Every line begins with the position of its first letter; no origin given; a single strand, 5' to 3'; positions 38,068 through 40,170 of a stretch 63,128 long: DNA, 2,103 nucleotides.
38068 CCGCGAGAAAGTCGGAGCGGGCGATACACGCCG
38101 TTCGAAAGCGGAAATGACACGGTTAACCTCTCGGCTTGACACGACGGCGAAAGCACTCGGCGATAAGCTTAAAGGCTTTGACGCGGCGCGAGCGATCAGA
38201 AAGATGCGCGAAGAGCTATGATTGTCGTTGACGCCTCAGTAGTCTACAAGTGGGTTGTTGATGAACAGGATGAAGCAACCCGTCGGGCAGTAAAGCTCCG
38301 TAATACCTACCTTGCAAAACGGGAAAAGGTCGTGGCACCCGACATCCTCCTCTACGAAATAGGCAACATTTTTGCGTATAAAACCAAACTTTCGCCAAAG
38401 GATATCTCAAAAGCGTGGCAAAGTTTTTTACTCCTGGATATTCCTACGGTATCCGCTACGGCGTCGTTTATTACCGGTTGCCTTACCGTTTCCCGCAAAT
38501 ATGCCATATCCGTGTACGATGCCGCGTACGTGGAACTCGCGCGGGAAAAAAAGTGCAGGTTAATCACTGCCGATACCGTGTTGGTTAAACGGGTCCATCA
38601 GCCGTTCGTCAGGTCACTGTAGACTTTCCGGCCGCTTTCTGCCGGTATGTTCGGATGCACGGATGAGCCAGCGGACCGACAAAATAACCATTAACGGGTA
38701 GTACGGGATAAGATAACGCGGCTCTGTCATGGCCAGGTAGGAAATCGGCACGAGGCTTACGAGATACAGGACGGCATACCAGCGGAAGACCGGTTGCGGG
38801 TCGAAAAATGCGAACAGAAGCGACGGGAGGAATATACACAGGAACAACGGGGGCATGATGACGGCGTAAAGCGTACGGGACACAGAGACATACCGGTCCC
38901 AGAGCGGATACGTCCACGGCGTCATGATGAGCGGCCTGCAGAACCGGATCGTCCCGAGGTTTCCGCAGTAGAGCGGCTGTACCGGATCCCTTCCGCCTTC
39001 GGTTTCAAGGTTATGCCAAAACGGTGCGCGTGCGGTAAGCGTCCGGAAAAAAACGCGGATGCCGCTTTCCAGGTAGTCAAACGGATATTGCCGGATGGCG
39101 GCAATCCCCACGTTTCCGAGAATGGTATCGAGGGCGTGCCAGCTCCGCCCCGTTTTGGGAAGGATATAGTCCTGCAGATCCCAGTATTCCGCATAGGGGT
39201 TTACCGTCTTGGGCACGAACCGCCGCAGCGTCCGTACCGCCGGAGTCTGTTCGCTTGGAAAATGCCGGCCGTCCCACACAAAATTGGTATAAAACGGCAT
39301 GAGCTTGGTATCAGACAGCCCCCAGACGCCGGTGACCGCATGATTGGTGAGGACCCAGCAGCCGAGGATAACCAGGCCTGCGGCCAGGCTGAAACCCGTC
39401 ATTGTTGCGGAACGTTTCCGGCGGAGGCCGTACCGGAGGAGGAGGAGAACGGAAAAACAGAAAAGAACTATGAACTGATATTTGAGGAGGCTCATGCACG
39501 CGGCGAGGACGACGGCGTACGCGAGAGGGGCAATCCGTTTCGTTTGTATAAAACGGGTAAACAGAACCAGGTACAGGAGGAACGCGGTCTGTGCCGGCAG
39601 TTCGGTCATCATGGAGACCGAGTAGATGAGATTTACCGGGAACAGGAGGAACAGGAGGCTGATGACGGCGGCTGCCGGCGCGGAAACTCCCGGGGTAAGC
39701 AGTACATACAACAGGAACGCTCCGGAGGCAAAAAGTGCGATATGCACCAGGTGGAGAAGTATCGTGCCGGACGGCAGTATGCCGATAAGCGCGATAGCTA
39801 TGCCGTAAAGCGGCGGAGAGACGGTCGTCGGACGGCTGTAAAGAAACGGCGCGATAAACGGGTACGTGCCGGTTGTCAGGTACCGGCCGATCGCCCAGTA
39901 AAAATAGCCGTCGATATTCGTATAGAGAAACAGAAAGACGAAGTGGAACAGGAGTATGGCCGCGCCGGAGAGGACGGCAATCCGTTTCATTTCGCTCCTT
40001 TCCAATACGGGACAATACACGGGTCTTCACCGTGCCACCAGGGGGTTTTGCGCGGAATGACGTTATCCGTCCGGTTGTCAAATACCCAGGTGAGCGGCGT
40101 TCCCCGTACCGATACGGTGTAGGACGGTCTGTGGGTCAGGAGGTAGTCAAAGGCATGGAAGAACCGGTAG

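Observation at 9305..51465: Exceptional concentration of GT-C-like polytopic membrane proteins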

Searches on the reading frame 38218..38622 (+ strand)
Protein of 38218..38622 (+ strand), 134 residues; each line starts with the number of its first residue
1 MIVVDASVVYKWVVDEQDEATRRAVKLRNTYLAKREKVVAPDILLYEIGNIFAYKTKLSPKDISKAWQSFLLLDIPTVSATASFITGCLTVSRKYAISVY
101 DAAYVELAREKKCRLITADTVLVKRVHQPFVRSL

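Call 57: search_protein_families(library=pfam, proteins=[window:38218-38622:+], max_evalue=0.001)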
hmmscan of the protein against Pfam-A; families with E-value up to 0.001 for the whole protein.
window:38218-38622:+ (134 aa): 1 family
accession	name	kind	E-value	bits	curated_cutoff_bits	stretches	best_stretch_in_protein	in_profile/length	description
PF01850.27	PIN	-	1.8e-11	45.1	23.6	1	2-122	1-114/120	PIN domain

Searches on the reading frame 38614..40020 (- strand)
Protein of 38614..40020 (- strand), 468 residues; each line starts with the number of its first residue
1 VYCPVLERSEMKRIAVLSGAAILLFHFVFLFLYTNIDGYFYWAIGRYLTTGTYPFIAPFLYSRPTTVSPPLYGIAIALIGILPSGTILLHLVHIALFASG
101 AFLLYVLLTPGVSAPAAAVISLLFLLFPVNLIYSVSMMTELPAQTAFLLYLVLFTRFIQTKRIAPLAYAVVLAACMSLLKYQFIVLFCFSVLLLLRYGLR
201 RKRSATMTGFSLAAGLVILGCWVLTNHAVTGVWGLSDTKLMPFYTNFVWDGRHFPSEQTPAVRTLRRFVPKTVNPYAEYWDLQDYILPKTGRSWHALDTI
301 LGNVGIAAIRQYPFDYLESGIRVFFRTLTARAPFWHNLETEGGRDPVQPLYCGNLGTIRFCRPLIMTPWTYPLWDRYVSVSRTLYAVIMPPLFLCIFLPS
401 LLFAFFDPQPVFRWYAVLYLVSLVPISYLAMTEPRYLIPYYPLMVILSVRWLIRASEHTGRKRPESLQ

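Call 4: search_protein_families(library=pfam, proteins=[window:38614-40020:-], max_evalue=0.01)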
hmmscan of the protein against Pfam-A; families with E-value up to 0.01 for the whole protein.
window:38614-40020:- (468 aa): 0 families

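Call 10: search_protein_families(library=ncbifam, proteins=[window:38614-40020:-], max_evalue=0.1)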
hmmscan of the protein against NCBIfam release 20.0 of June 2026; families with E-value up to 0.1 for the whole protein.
window:38614-40020:- (468 aa): 0 families

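Call 15: search_protein_families(library=pfam, proteins=[window:38614-40020:-], max_evalue=10)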
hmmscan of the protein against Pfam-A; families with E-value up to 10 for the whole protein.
window:38614-40020:- (468 aa): 0 families

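Call 23: search_solved_structures(query=window:38614-40020:-, max_evalue=10)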
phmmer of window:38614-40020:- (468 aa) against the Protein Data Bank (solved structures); distinct sequences matched with E-value up to 10: 1.
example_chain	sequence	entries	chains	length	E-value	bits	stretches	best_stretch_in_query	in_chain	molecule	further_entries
7as4_A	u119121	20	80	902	1.8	10.8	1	54-187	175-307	Gamma-tubulin complex component 2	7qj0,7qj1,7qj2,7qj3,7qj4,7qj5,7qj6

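Call 38: find_homologous_proteins(query=window:38614-40020:-, max_evalue=0.001)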
Query window:38614-40020:- (468 aa): 33 proteins with E <= 0.001 among 8000 candidates.
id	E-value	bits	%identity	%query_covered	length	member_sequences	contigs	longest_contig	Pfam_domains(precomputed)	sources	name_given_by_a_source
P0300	0.0e+0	1028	100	98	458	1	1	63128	-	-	-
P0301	8.1e-168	578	58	94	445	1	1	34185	-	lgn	-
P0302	1.3e-167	577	58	93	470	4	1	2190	-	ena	-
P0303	1.5e-167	577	56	97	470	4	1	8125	-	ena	-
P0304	4.6e-166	572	58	96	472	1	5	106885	PF13231.13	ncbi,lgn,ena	-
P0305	3.0e-164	566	57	95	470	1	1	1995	-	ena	-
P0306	1.4e-163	564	57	95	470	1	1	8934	-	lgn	-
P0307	1.4e-162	560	55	95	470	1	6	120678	PF13231.13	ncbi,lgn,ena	-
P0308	3.1e-160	553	58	92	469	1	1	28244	PF13231.13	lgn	-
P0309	6.2e-159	548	56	88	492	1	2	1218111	PF13231.13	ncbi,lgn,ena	-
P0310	2.7e-158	546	55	93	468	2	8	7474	-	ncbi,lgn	-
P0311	1.1e-156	541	54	91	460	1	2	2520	-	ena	-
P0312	7.1e-156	538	56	91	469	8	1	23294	PF13231.13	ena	-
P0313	2.2e-155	537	55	90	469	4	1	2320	-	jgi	-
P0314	3.7e-152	526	54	95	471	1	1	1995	-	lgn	-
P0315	8.4e-152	525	51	93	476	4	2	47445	PF13231.13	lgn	-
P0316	1.2e-148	514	53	91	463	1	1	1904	PF13231.13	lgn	-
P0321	5.6e-141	489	52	93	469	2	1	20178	PF13231.13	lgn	-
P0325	1.5e-135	471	48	96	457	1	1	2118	PF13231.13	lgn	-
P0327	1.6e-129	451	49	91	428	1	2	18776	PF13231.13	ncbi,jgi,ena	-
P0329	6.5e-126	439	46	94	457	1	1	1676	PF13231.13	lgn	-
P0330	5.1e-125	436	46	91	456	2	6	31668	PF13231.13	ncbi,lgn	-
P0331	8.3e-106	373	40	94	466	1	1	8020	PF13231.13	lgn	-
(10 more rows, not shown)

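Call 47: find_encoding_contigs(protein=P0309, flank=10000, max_places=1)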
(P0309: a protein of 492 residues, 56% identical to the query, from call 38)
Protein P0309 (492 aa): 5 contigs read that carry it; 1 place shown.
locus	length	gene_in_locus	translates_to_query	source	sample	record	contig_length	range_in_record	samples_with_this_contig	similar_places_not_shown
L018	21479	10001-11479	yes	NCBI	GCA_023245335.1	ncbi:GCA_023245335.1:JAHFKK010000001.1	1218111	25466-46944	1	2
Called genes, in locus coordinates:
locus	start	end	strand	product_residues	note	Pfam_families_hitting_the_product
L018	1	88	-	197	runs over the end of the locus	PF23951:DUF7282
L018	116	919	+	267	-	PF12799:LRR_4 (faint), PF23598:LRR_14, PF13855:LRR_8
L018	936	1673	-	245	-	PF08241:Methyltransf_11, PF13649:Methyltransf_25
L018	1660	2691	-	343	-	PF00535:Glycos_transf_2, PF10111:Glyco_tranf_2_2, PF13641:Glyco_tranf_2_3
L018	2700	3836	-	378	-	PF00155:Aminotran_1_2 (weak), PF01041:DegT_DnrJ_EryC1, PF01212:Beta_elim_lyase (weak)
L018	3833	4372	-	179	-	PF00132:Hexapep, PF14602:Hexapep_2 (weak)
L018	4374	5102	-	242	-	PF00535:Glycos_transf_2, PF13641:Glyco_tranf_2_3 (weak)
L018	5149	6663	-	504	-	-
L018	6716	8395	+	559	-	-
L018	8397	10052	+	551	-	PF13231:PMT_2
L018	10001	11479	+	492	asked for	PF13231:PMT_2 (weak)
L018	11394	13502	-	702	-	PF09586:YfhO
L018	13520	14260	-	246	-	PF13489:Methyltransf_23, PF08241:Methyltransf_11, PF08242:Methyltransf_12, PF13649:Methyltransf_25, PF13847:Methyltransf_31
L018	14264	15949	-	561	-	-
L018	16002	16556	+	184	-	PF00908:dTDP_sugar_isom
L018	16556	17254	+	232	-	PF00535:Glycos_transf_2, PF13641:Glyco_tranf_2_3 (weak), PF10111:Glyco_tranf_2_2 (weak)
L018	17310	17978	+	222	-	-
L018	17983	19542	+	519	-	-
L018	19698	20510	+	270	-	-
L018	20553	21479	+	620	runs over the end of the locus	PF08305:NPCBM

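Call 48: find_encoding_contigs(protein=P0307, flank=10000, max_places=1)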
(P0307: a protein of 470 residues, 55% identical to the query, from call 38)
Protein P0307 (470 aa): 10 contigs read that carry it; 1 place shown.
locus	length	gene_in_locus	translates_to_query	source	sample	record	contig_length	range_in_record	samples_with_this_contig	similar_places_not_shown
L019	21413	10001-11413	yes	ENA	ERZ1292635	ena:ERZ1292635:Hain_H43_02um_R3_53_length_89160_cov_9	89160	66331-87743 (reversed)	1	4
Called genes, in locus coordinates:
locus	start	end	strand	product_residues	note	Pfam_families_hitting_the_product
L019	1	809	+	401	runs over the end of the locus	PF02661:Fic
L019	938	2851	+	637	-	PF21033:RMD1-3 (faint), PF13414:TPR_11 (faint), PF14559:TPR_19 (faint), PF13431:TPR_17 (faint), PF04781:DUF627 (faint)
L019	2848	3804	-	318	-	PF00535:Glycos_transf_2, PF10111:Glyco_tranf_2_2, PF13641:Glyco_tranf_2_3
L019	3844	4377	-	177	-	PF14602:Hexapep_2 (faint), PF00132:Hexapep (weak)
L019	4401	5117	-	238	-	PF13641:Glyco_tranf_2_3, PF00535:Glycos_transf_2, PF10111:Glyco_tranf_2_2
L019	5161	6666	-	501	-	-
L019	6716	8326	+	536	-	-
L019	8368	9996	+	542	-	PF13231:PMT_2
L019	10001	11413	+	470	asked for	PF13231:PMT_2 (weak)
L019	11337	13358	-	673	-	PF09586:YfhO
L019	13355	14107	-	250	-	PF13489:Methyltransf_23, PF13649:Methyltransf_25, PF13847:Methyltransf_31 (weak), PF08241:Methyltransf_11, PF08242:Methyltransf_12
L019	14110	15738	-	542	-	-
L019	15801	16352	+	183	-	PF00908:dTDP_sugar_isom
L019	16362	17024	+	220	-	-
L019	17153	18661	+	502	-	-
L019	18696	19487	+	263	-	-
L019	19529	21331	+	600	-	PF08305:NPCBM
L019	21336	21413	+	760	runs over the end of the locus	-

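Call 51: list_cluster_members(proteins=[P0309, P0262, L018:8397-10052:+, L018:6716-8395:+, L018:14264-15949:-, L002:4734-6518:-, L002:3622-4737:-, L002:8555-9973:-, L019:938-2851:+, L018:1660-2691:-])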
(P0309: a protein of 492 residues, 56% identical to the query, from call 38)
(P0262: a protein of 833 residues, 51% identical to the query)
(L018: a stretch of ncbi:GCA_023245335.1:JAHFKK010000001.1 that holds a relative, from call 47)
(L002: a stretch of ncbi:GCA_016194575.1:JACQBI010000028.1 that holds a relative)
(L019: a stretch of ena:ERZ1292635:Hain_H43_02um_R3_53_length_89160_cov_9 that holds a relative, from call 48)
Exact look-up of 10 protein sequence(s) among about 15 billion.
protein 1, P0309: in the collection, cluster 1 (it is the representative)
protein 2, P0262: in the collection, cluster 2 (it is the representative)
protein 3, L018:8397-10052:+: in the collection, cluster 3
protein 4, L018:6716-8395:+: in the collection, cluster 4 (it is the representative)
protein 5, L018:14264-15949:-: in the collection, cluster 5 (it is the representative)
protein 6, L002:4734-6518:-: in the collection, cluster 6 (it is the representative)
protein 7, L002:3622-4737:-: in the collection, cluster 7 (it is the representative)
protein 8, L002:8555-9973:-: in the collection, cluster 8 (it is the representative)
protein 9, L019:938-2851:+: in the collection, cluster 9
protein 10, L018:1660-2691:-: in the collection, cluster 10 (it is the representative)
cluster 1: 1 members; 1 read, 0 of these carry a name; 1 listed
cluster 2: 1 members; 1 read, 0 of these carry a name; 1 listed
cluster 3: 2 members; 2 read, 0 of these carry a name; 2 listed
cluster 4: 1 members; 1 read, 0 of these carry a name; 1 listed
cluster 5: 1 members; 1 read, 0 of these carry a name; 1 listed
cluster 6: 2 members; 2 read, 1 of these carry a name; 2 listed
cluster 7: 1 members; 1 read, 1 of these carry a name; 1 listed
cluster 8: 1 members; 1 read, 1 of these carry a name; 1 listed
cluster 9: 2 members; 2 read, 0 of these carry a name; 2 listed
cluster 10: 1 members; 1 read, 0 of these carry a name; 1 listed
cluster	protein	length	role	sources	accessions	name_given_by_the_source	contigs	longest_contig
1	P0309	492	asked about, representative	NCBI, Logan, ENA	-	-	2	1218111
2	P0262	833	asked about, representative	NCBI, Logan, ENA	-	-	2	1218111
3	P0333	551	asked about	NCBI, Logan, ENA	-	-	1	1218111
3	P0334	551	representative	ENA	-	-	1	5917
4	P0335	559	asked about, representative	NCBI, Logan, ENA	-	-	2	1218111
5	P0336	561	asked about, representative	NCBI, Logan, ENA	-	-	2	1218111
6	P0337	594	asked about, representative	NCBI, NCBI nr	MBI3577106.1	NPCBM/NEW2 domain-containing protein [Candidatus Gottesmanbacteria bacterium]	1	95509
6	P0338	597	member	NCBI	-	-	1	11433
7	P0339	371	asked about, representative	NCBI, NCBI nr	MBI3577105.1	hypothetical protein HY086_03665 [Candidatus Gottesmanbacteria bacterium] | hypothetical protein [Candidatus Gottesmanbacteria bacterium]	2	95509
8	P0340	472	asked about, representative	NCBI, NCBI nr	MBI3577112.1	hypothetical protein HY086_03700 [Candidatus Gottesmanbacteria bacterium] | hypothetical protein [Candidatus Gottesmanbacteria bacterium]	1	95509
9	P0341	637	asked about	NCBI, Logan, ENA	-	-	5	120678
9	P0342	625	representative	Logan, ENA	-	-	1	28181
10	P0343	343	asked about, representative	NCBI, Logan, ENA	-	-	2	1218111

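Call 63: search_protein_families(library=pfam, proteins=[P0341, P0337, L018:19698-20510:+, L018:17983-19542:+], max_evalue=1)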
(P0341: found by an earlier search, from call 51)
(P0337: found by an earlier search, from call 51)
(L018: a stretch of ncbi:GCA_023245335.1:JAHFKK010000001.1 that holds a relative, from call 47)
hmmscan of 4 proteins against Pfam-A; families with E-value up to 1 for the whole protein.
P0341 (637 aa): 13 families
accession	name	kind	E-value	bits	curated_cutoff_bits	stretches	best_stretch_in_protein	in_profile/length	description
PF13414.12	TPR_11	-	3.9e-12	46.1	26.8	2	557-585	11-39/42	TPR repeat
PF13431.12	TPR_17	-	1.5e-07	31.6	24.4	1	563-593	2-32/34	Tetratricopeptide repeat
PF04781.17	DUF627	-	2e-05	24.9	27.6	1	527-602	30-105/108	Protein of unknown function (DUF627)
PF14559.12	TPR_19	-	2.3e-05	25.1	25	1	557-606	8-57/68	Tetratricopeptide repeat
PF13176.12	TPR_7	-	0.0011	19.3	27.9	1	576-606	1-31/36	Tetratricopeptide repeat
PF13432.12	TPR_16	-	0.0018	19.1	32.7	1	558-601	15-58/65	Tetratricopeptide repeat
PF23914.1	TPR_CcmH_CycH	-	0.0029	17.9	42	1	485-609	45-156/158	Cytochrome c-type biogenesis protein H TPR domain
PF13181.12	TPR_8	-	0.0069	16.9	25.7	1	576-603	3-30/34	Tetratricopeptide repeat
PF07719.23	TPR_2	-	0.012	16.1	27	1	574-604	1-31/34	Tetratricopeptide repeat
PF13371.12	TPR_9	-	0.035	14.6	35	0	558-616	13-70/73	Tetratricopeptide repeat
PF14561.12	TPR_20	-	0.06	14.1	25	1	557-607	5-55/90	Tetratricopeptide repeat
PF13428.12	TPR_14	-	0.081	14.1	23.5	0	574-606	1-33/44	Tetratricopeptide repeat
PF02833.19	DHHA2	-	0.21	12.4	27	1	406-460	2-53/126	DHHA2 domain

P0337 (594 aa): 1 family
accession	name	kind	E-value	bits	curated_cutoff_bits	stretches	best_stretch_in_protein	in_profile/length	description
PF08305.17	NPCBM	-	5.5e-30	104.6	23.9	1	493-592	37-136/137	NPCBM/NEW2 domain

L018:19698-20510:+ (270 aa): 1 family
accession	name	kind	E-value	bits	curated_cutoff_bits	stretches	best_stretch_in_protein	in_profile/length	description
PF10241.14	KxDL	-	0.071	13.9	27.2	1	227-262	23-58/86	Uncharacterized conserved protein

L018:17983-19542:+ (519 aa): 0 families

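Call 76: search_solved_structures(query=A6, max_evalue=10)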
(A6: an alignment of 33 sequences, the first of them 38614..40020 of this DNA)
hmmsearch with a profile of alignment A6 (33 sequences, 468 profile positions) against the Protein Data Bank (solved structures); distinct sequences matched with E-value up to 10: 2.
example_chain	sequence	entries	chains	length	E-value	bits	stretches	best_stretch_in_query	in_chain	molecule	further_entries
4qpd_A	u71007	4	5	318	2.5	10.1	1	215-258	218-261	10-formyltetrahydrofolate dehydrogenase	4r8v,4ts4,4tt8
4qpc_A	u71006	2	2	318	2.8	10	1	215-258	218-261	10-formyltetrahydrofolate dehydrogenase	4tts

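Call 77: search_protein_families(library=pfam, alignment_id=A6, max_evalue=0.001)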
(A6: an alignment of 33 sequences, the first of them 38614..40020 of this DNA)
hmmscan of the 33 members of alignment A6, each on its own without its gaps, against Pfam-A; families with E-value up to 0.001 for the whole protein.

A. member 1, window:38614-40020:- (468 aa): 0 families

B. families by the number of members that match (of 33 scanned): 1 family
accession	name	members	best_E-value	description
PF13231.12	PMT_2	26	7.5e-08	Dolichyl-phosphate-mannose-protein mannosyltransferase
